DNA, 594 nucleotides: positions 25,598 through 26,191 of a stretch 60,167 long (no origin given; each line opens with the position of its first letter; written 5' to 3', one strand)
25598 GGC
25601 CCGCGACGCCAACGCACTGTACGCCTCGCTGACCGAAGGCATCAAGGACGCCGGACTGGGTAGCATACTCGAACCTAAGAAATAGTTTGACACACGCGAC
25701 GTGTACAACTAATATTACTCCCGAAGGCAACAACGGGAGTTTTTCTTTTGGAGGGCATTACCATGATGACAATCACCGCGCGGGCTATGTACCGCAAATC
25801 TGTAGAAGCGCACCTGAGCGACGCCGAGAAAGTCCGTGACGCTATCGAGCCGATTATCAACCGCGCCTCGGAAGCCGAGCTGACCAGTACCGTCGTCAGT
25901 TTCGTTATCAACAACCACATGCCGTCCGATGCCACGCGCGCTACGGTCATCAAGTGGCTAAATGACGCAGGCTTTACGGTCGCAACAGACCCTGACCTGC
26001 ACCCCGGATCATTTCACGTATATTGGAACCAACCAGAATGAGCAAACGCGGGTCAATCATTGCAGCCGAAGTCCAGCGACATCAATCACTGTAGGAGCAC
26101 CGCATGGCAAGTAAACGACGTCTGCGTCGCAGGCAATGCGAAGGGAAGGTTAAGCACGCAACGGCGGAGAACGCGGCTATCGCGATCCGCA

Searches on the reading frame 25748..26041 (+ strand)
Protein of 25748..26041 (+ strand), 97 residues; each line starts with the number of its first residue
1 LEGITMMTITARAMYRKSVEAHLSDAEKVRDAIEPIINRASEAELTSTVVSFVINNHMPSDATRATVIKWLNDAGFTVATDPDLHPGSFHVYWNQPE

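Call 49: search_protein_families(library=pfam, proteins=[window:25748-26041:+], max_evalue=0.01)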
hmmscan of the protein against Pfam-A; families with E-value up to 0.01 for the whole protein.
window:25748-26041:+ (97 aa): 0 families

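Call 50: search_protein_families(library=phrogs, proteins=[window:25748-26041:+], max_evalue=0.001)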
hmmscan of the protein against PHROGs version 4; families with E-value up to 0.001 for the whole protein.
window:25748-26041:+ (97 aa): 2 families
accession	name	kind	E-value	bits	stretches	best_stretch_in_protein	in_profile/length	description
phrog_3012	-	unknown function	5.2e-13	49.8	1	6-93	1-85/87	-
phrog_5321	-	unknown function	8.7e-05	24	1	23-82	15-78/92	-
